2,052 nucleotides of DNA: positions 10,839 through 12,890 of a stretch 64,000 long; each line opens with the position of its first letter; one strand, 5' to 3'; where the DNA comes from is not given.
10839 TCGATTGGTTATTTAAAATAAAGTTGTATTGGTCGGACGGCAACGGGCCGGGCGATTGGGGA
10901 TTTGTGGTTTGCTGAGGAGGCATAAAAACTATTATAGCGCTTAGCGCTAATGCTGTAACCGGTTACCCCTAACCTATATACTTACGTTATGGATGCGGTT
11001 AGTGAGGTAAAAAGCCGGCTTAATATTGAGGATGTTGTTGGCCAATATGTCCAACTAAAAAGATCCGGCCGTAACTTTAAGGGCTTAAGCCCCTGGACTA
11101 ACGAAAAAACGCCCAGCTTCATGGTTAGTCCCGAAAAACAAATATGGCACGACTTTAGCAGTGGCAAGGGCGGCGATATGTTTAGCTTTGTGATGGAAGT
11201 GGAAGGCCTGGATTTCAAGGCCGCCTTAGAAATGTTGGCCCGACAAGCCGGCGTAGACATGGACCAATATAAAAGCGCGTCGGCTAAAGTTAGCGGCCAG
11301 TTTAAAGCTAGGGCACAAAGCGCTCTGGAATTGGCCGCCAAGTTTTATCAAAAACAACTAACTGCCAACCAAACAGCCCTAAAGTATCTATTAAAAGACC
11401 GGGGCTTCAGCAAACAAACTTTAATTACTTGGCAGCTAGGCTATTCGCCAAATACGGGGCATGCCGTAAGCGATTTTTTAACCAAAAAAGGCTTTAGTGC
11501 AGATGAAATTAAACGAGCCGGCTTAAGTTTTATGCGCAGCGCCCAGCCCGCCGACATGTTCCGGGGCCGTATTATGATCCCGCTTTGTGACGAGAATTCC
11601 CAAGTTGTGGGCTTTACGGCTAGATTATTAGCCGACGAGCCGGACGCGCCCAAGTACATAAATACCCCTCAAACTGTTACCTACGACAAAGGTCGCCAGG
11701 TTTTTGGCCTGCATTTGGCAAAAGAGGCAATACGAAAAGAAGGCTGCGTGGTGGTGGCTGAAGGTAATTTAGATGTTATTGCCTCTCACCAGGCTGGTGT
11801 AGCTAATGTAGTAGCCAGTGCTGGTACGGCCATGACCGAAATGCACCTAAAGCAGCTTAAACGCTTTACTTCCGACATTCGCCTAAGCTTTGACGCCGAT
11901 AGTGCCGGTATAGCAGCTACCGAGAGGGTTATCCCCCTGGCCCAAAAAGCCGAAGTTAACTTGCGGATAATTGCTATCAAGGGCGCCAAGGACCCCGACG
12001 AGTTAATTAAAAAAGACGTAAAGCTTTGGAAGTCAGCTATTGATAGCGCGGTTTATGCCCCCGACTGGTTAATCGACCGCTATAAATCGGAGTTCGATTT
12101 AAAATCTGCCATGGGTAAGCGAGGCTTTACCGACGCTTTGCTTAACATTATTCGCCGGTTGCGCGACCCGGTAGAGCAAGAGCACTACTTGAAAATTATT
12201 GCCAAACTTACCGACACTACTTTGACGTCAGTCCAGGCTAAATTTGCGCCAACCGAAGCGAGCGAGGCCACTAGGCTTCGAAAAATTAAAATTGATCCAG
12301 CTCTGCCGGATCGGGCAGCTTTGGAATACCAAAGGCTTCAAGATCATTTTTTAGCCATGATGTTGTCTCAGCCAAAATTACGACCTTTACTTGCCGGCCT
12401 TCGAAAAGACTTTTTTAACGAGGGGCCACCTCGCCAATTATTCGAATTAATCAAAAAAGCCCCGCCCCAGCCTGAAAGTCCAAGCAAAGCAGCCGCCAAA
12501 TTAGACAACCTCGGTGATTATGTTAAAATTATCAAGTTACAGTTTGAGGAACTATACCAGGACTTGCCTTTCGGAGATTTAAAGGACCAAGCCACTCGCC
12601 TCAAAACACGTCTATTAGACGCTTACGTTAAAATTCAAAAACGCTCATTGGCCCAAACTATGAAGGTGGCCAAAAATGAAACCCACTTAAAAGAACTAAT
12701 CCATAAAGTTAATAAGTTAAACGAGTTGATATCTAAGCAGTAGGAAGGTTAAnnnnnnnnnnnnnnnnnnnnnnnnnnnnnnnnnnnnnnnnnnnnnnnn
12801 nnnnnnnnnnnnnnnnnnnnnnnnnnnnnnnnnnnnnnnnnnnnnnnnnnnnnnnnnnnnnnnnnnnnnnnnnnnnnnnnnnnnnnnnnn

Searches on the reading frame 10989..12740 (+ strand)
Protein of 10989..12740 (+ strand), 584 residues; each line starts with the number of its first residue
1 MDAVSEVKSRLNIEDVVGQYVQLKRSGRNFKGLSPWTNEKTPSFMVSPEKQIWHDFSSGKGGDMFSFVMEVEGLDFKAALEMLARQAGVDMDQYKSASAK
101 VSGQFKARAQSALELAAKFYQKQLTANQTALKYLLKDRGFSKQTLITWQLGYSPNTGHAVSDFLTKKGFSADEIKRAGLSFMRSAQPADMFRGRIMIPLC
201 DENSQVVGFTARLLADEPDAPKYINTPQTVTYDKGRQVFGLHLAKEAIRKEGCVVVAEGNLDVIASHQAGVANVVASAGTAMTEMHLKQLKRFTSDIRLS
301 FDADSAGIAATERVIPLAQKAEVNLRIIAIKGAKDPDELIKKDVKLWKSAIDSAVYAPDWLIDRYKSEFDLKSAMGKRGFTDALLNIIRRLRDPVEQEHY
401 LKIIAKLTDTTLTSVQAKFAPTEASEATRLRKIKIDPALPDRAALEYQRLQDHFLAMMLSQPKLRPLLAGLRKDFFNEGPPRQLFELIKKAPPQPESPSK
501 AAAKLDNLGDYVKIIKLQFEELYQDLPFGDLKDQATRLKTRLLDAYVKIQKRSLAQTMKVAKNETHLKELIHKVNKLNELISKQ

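Call 17: find_related_loci(query=window:10989-12740:+, collection=genome_contigs, flank=10000)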
Query window:10989-12740:+ (584 aa) in genome_contigs; peptide patterns used: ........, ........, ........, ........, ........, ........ (x = any residue, [..] = any of these).
599 stretches matched a pattern (row limit reached: there are more); 557 encode a relative of the query (tblastn E <= 1e-3); the best 80 are kept; 80 distinct loci.
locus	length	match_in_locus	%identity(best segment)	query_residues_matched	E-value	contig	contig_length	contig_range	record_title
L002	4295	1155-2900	73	1-583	0e+0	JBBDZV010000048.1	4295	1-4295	MAG: Candidatus Saccharimonadales bacterium isolate LejiaD_49_18 Lejia_D_26701_length_4295_cov_7, whole genome shotgun s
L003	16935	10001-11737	70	1-581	0e+0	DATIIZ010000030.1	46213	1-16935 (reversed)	MAG TPA_asm: Candidatus Babeliales bacterium isolate SMAG_U15678 k141_542182, whole genome shotgun sequence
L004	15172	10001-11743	68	1-583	0e+0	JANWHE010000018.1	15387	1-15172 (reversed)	MAG: Candidatus Saccharimonadales bacterium isolate CRAIB_MAG7 c_000000062537, whole genome shotgun sequence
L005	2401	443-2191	67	1-581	0e+0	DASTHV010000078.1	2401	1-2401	MAG TPA_asm: Candidatus Saccharimonadales bacterium isolate SMAG_U737 k141_1991299, whole genome shotgun sequence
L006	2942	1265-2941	70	1-561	0e+0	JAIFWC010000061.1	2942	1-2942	MAG: Candidatus Saccharibacteria bacterium isolate viral-cat_48_13 PAFVLPS_2018_scaffold_220569, whole genome shotgun se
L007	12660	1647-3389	68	1-581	0e+0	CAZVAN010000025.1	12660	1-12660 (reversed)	MAG TPA_asm: uncultured Candidatus Saccharibacteria bacterium isolate binchicken_co54_401 genome assembly, contig: NODE_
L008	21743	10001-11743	67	1-580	0e+0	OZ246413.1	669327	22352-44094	MAG: uncultured Candidatus Saccharibacteria bacterium isolate SRP292972_co1_20 genome assembly, chromosome: 1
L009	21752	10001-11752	66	1-583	0e+0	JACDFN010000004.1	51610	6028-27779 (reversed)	MAG: Candidatus Saccharibacteria bacterium isolate MGR_bin387 SD2905_NODE_63_length_51610_cov_2.765010, whole genome sho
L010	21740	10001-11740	67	1-581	0e+0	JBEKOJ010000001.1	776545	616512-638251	MAG: Candidatus Saccharimonadales bacterium isolate SPRUCE 438 SPRUCE_438_1, whole genome shotgun sequence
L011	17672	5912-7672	64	1-581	0e+0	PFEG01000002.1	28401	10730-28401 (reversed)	MAG: Candidatus Saccharibacteria bacterium CG10_big_fil_rev_8_21_14_0_10_47_8 CG10_8_21_14_0.10_scaffold_1223_c, whole g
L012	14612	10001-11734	64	1-581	0e+0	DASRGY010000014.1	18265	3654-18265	MAG TPA_asm: Candidatus Saccharimonadales bacterium isolate SMAG_U10070 k141_858284, whole genome shotgun sequence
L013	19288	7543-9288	66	1-581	0e+0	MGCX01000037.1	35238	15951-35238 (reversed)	MAG: Candidatus Saccharibacteria bacterium RIFCSPHIGHO2_12_FULL_49_19 rifcsphigho2_12_scaffold_7727, whole genome shotgu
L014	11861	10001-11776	65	1-581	0e+0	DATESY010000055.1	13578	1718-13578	MAG TPA_asm: Candidatus Saccharimonadales bacterium isolate SMAG_U8301 k141_1416073, whole genome shotgun sequence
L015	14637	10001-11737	62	1-583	0e+0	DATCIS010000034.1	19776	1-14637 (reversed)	MAG TPA_asm: Candidatus Saccharimonadales bacterium isolate SMAG_U7865 k141_4059530, whole genome shotgun sequence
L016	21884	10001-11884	59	1-581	0e+0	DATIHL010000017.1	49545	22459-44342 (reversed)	MAG TPA_asm: Candidatus Saccharimonadales bacterium isolate SMAG_U15637 k141_537764, whole genome shotgun sequence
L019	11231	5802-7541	63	1-581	0e+0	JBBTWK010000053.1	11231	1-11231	MAG: Patescibacteria group bacterium isolate H41-bin145_1 H41_bin145_1_000000000053, whole genome shotgun sequence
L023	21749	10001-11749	66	1-583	0e+0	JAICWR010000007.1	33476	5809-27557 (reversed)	MAG: Candidatus Saccharibacteria bacterium isolate LS_FP_2_bin.57 k141_4736699_length_33476_cov_32.7656, whole genome sh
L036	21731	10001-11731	57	1-581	0e+0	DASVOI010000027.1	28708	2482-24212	MAG TPA_asm: Candidatus Saccharimonadales bacterium isolate SMAG_U3149 k141_654434, whole genome shotgun sequence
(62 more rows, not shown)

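Call 24: search_protein_families(library=pfam, proteins=[L003:14143-15546:+, L008:14021-15229:+, L009:12949-14517:+, L023:14128-15399:+, L036:18810-20501:+, L019:9237-11000:+], max_evalue=0.1)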
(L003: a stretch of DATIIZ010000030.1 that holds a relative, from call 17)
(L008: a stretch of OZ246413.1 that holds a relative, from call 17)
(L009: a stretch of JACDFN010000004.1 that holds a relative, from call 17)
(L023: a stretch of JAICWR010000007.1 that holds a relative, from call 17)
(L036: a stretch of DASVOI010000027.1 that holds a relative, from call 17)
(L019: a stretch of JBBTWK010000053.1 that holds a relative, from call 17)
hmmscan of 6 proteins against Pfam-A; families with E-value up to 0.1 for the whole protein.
L003:14143-15546:+ (468 aa): 4 families
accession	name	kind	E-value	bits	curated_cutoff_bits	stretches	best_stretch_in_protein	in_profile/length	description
PF04542.20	Sigma70_r2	-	1.8e-18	66.5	24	1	147-208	2-63/71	Sigma-70 region 2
PF04539.22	Sigma70_r3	-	6.9e-13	49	25.3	1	228-297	4-72/78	Sigma-70 region 3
PF04545.22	Sigma70_r4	-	1.7e-08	34.3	24.1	1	315-367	1-49/50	Sigma-70, region 4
PF00140.25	Sigma70_r1_2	-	0.00045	20.6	22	1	118-140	11-33/34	Sigma-70 factor, region 1.2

L008:14021-15229:+ (403 aa): 7 families
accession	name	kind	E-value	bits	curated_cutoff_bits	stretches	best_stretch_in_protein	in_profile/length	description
PF04542.20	Sigma70_r2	-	5.1e-18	65.1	24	1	73-137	2-65/71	Sigma-70 region 2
PF04545.22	Sigma70_r4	-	2.7e-13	49.6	24.1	1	246-297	2-49/50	Sigma-70, region 4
PF00140.25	Sigma70_r1_2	-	2.2e-06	27.9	22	1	38-65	5-32/34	Sigma-70 factor, region 1.2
PF04539.22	Sigma70_r3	-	2e-05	25.1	25.3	1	152-232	1-77/78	Sigma-70 region 3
PF12324.14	HTH_15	-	0.026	15.1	27.2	0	353-392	19-58/74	Helix-turn-helix domain of alkylmercury lyase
PF18580.7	HTH_SUN2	-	0.043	14.5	30.4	0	267-295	31-58/58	SUN2 helix-turn-helix domain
PF16509.11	KORA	-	0.079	13.6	26.7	0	273-295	35-57/84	TrfB plasmid transcriptional repressor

L009:12949-14517:+ (523 aa): 11 families
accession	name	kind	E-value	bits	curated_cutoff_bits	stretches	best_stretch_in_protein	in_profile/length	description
PF04542.20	Sigma70_r2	-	9.4e-20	70.6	24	1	196-264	1-69/71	Sigma-70 region 2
PF04545.22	Sigma70_r4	-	4.7e-17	61.7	24.1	1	365-415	1-48/50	Sigma-70, region 4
PF04539.22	Sigma70_r3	-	1.1e-12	48.3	25.3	1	276-351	2-76/78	Sigma-70 region 3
PF00196.25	GerE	-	2.3e-10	40.4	23.5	1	459-510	3-54/57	Bacterial regulatory proteins, luxR family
PF00140.25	Sigma70_r1_2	-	2.3e-08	34.3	22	1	118-148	2-32/34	Sigma-70 factor, region 1.2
PF08281.18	Sigma70_r4_2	-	5.3e-06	26.4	25.7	1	360-415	2-54/54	Sigma-70, region 4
PF07638.17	Sigma70_ECF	-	0.0053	17.1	21.1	1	439-502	117-180/185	ECF sigma factor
PF14493.12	HTH_40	-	0.0063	17.2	27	0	463-493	2-32/89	Helix-turn-helix domain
PF03979.19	Sigma70_r1_1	-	0.0084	16.5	22.5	1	45-96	7-58/81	Sigma-70 factor, region 1.1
PF04967.18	HTH_10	-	0.044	14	23.1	0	477-501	27-51/53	HTH DNA binding domain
PF13384.12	HTH_23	-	0.098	13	24.6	0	467-496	11-39/50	Homeodomain-like domain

L023:14128-15399:+ (424 aa): 31 families (the best 25 are shown)
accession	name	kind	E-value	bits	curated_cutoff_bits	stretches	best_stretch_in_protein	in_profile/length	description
PF04542.20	Sigma70_r2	-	7.4e-15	55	24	1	83-147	2-65/71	Sigma-70 region 2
PF04545.22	Sigma70_r4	-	7.9e-13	48.1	24.1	1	268-318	9-50/50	Sigma-70, region 4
PF04539.22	Sigma70_r3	-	8.1e-10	39.1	25.3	1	162-234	1-72/78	Sigma-70 region 3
PF00196.25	GerE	-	1.3e-09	38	23.5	1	354-403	2-51/57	Bacterial regulatory proteins, luxR family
PF13518.12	HTH_28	-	5e-07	30.1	25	1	357-396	1-38/52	Helix-turn-helix domain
PF00140.25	Sigma70_r1_2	-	7.3e-07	29.5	22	1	52-77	9-34/34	Sigma-70 factor, region 1.2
PF13384.12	HTH_23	-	1.2e-06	28.5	24.6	1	365-395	13-42/50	Homeodomain-like domain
PF08281.18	Sigma70_r4_2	-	4.3e-06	26.7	25.7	1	360-396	17-53/54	Sigma-70, region 4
PF01381.28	HTH_3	-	0.00016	22.1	23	0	289-310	10-31/55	Helix-turn-helix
PF04967.18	HTH_10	-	0.00041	20.5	23.1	1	369-397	23-51/53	HTH DNA binding domain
PF07638.17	Sigma70_ECF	-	0.0011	19.3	21.1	0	348-395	129-177/185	ECF sigma factor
PF13413.12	HTH_25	-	0.0027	17.9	24.6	1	285-318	7-40/62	Helix-turn-helix domain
PF13412.12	HTH_24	-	0.0027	17.7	21.9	0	285-307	14-36/48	Winged helix-turn-helix DNA-binding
PF13551.12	HTH_29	-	0.0088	16.6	28.1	0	365-386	7-29/64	Winged helix-turn helix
PF13936.12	HTH_38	-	0.01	16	27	1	356-386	8-37/44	Helix-turn-helix domain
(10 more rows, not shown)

L036:18810-20501:+ (564 aa): 2 families
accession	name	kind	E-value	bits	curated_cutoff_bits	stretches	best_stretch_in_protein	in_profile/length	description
PF04539.22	Sigma70_r3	-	6.9e-06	26.5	25.3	1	327-360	6-39/78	Sigma-70 region 3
PF04545.22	Sigma70_r4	-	0.0032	17.4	24.1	0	404-452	5-49/50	Sigma-70, region 4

L019:9237-11000:+ (588 aa): 10 families
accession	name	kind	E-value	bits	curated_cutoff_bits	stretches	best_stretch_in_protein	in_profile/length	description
PF04542.20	Sigma70_r2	-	1.9e-16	60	24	1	119-188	1-70/71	Sigma-70 region 2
PF00140.25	Sigma70_r1_2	-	5.8e-15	55.4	22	1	82-113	2-33/34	Sigma-70 factor, region 1.2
PF04539.22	Sigma70_r3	-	3.7e-12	46.6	25.3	1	198-274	1-73/78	Sigma-70 region 3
PF04545.22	Sigma70_r4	-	5e-10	39.2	24.1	1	291-344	1-50/50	Sigma-70, region 4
PF06971.19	Put_DNA-bind_N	-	0.0062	17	27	0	192-234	2-44/49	Putative DNA-binding protein N-terminus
PF04967.18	HTH_10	-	0.012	15.9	23.1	0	369-404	18-53/53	HTH DNA binding domain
PF11291.13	DUF3091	-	0.016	15.8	25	0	381-471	9-99/100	Protein of unknown function (DUF3091)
PF08280.17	HTH_Mga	-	0.025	15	23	0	221-237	23-39/59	M protein trans-acting positive regulator (MGA) HTH domain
PF18780.6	HNH_repeat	-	0.075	13.8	26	0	209-224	12-27/54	Homing endonuclease associated repeat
PF12668.12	DUF3791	-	0.095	13.1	25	0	378-396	8-26/60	Protein of unknown function (DUF3791)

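Call 35: find_related_loci(query=window:10989-12740:+, collection=metagenome_contigs, flank=10000)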
Query window:10989-12740:+ (584 aa) in metagenome_contigs; peptide patterns used: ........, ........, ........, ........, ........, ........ (x = any residue, [..] = any of these).
600 stretches matched a pattern (row limit reached: there are more); 561 encode a relative of the query (tblastn E <= 1e-3); the best 80 are kept; 80 distinct loci.
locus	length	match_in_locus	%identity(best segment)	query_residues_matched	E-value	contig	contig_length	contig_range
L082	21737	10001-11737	70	1-581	0e+0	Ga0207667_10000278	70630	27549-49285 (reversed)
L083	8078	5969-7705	71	1-581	0e+0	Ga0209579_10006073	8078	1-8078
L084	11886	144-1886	68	1-583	0e+0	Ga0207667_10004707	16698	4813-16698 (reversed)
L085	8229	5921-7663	68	1-583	0e+0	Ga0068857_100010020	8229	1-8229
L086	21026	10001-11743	68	1-582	0e+0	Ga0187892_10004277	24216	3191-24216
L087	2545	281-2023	66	1-583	0e+0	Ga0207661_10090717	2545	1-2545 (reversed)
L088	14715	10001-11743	68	1-581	0e+0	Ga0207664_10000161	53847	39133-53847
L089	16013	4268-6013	67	1-581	0e+0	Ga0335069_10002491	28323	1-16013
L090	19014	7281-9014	68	1-581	0e+0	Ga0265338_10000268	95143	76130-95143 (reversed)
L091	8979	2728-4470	66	1-583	0e+0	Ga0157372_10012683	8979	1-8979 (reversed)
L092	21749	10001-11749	66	1-584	0e+0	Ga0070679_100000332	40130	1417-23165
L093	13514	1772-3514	68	1-581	0e+0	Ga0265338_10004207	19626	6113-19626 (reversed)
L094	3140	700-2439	66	1-581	0e+0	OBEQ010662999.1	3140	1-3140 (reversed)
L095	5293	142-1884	66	1-581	0e+0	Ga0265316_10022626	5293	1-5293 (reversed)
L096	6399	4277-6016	67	1-581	0e+0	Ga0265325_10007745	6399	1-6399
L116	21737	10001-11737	65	1-583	0e+0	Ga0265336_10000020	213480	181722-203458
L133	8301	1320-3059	61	1-581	0e+0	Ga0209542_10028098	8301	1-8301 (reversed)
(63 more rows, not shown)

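Call 42: search_protein_families(library=pfam, proteins=[L084:3047-4411:+, L116:12985-14361:+, L089:7241-8614:+, L090:10328-11761:+, L133:5321-6649:+], max_evalue=0.1)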
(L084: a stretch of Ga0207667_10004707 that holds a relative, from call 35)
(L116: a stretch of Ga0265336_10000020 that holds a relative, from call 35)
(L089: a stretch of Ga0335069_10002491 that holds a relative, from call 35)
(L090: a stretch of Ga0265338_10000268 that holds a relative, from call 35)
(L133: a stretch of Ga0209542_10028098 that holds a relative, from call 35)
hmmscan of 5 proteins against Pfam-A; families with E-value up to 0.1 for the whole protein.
L084:3047-4411:+ (455 aa): 5 families
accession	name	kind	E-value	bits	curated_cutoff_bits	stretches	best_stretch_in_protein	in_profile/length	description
PF04542.20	Sigma70_r2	-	4.6e-21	74.8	24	1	124-193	1-70/71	Sigma-70 region 2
PF00140.25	Sigma70_r1_2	-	2.3e-12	47.1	22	1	86-118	1-33/34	Sigma-70 factor, region 1.2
PF04539.22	Sigma70_r3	-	5.1e-11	43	25.3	1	203-283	1-76/78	Sigma-70 region 3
PF04545.22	Sigma70_r4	-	3.5e-09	36.5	24.1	1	303-349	6-48/50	Sigma-70, region 4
PF00196.25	GerE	-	0.022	14.8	23.5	1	392-443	4-55/57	Bacterial regulatory proteins, luxR family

L116:12985-14361:+ (459 aa): 11 families
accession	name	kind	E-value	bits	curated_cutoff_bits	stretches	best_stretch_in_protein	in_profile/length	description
PF04542.20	Sigma70_r2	-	3.5e-20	72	24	1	132-196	1-65/71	Sigma-70 region 2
PF04545.22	Sigma70_r4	-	1.3e-09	37.9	24.1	1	301-351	2-48/50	Sigma-70, region 4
PF04539.22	Sigma70_r3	-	1.6e-08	34.9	25.3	1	222-286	12-76/78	Sigma-70 region 3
PF00196.25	GerE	-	0.00017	21.6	23.5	1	396-440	3-47/57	Bacterial regulatory proteins, luxR family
PF08281.18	Sigma70_r4_2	-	0.00028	20.9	25.7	1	297-334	4-37/54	Sigma-70, region 4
PF00140.25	Sigma70_r1_2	-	0.00046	20.5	22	1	104-127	11-34/34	Sigma-70 factor, region 1.2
PF13412.12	HTH_24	-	0.00095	19.1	21.9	0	396-424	1-31/48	Winged helix-turn-helix DNA-binding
PF13936.12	HTH_38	-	0.017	15.3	27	0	401-421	11-31/44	Helix-turn-helix domain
PF13384.12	HTH_23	-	0.02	15.2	24.6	0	403-424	10-31/50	Homeodomain-like domain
PF19355.4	DUF5932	-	0.037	14.3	23.7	0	393-424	30-61/111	Family of unknown function (DUF5932)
PF13551.12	HTH_29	-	0.08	13.5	28.1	0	403-423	4-25/64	Winged helix-turn helix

L089:7241-8614:+ (458 aa): 4 families
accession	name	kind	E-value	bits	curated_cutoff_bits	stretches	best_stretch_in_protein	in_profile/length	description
PF04542.20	Sigma70_r2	-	6.3e-19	68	24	1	121-184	1-64/71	Sigma-70 region 2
PF04545.22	Sigma70_r4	-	1.4e-12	47.4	24.1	1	302-348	6-48/50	Sigma-70, region 4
PF04539.22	Sigma70_r3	-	1.6e-12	47.8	25.3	1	202-263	2-61/78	Sigma-70 region 3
PF00140.25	Sigma70_r1_2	-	5.8e-11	42.6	22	1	83-116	1-34/34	Sigma-70 factor, region 1.2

L090:10328-11761:+ (478 aa): 4 families
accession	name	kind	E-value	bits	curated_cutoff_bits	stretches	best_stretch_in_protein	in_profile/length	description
PF04542.20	Sigma70_r2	-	5.3e-19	68.2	24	1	149-218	1-70/71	Sigma-70 region 2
PF00140.25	Sigma70_r1_2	-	5.5e-07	29.9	22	1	121-142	11-32/34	Sigma-70 factor, region 1.2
PF04545.22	Sigma70_r4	-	9.4e-07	28.7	24.1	1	321-373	1-49/50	Sigma-70, region 4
PF04539.22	Sigma70_r3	-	1.5e-06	28.7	25.3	1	228-307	1-76/78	Sigma-70 region 3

L133:5321-6649:+ (443 aa): 4 families
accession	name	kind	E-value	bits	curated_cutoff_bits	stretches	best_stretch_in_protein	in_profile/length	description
PF04542.20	Sigma70_r2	-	8.7e-19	67.5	24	1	122-191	1-70/71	Sigma-70 region 2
PF00140.25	Sigma70_r1_2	-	2.4e-13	50.2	22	1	85-116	2-33/34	Sigma-70 factor, region 1.2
PF04539.22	Sigma70_r3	-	6.9e-07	29.7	25.3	1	203-273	3-74/78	Sigma-70 region 3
PF04545.22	Sigma70_r4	-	1.8e-05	24.6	24.1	1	295-343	1-45/50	Sigma-70, region 4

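Call 62: search_protein_families(library=phrogs, proteins=[L084:4097-4411:+], max_evalue=1)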
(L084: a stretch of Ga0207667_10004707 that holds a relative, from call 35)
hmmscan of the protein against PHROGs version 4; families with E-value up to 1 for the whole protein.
L084:4097-4411:+ (105 aa): 1 family
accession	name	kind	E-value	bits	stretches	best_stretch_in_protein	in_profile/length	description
phrog_26674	-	unknown function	0.024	15.4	1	47-100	156-206/217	-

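Call 65: search_dna_similar(query=L009:14023-14517:+, collection=plasmids, mode=protein, max_evalue=0.001, max_rows=15)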
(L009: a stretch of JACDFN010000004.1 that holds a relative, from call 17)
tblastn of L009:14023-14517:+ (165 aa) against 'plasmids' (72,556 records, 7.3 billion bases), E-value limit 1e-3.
Records with a match: 51; places in all: 59; records where one place covers at least 80% of the query: 0.
Best place of each record, by identity: <60% 51.
By first word of the organism name: Acaryochloris 8; Lactiplantibacillus 4; Escherichia 3; Acidiphilium 3; Acetobacter 2; Listeria 2; Proteus 2; Enterococcus 2; Klebsiella 2; Pseudomonas 2; and 19 more.
By predicted mobility (MOB-suite, as given by PLSDB): non-mobilizable 36; mobilizable 10; conjugative 5.
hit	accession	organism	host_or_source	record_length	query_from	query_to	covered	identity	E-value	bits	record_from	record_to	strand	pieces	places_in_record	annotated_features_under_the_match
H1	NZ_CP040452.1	Halomonas sp. PA16-9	-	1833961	1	72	44%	43.2%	2e-6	54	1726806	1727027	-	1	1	none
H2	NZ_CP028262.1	Lactiplantibacillus plantarum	cell culture,Soybean paste ...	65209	2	70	42%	44.3%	9e-8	57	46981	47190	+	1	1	sigma-70 family RNA polymerase sigma factor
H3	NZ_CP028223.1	Lactiplantibacillus plantarum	cell culture,kimchi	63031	2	70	42%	44.3%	9e-8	57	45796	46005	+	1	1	sigma-70 family RNA polymerase sigma factor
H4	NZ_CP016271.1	Lactiplantibacillus plantarum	-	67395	2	70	42%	44.3%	9e-8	57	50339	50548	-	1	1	sigma-70 family RNA polymerase sigma factor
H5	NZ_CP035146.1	Lactiplantibacillus plantarum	cell culture,food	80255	2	70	42%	44.3%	9e-8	57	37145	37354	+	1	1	sigma-70 family RNA polymerase sigma factor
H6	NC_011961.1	Thermomicrobium roseum DSM 5159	-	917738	1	57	35%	51.7%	5e-8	58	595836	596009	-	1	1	sigma-70 family RNA polymerase sigma factor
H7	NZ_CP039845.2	Acetobacter pasteurianus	whole organism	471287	8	57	30%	56.9%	7e-8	58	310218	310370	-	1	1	sigma-70 family RNA polymerase sigma factor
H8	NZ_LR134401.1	Listeria monocytogenes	Homo sapiens,Vein blood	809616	1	57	35%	48.3%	2e-7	57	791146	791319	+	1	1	rpoD: RNA polymerase sigma factor RpoD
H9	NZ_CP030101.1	Listeria monocytogenes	Environment,water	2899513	1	57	35%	48.3%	2e-7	57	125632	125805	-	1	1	none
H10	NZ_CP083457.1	Deinococcus taeanensis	whole organism,coastal dune soil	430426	2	57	34%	49.1%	1e-4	49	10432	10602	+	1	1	sigma-70 family RNA polymerase sigma factor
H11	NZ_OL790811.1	Proteus mirabilis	-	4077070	1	67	41%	39.7%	1e-5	51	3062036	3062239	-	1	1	none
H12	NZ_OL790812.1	Proteus mirabilis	-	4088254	1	67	41%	39.7%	1e-5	51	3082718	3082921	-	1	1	none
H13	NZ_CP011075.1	Brevibacillus laterosporus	Oryza sativa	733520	1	57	35%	46.6%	7e-7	55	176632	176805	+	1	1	rpoD: RNA polymerase sigma factor RpoD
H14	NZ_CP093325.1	Bacillus sp. N5-665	whole organism,peat soil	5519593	1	57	35%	46.6%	7e-7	55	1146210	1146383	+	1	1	none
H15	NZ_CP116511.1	Enterococcus gallinarum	Bos taurus,whole organism,fecal sample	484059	1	57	35%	46.6%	7e-7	55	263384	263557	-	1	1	rpoD: RNA polymerase sigma factor RpoD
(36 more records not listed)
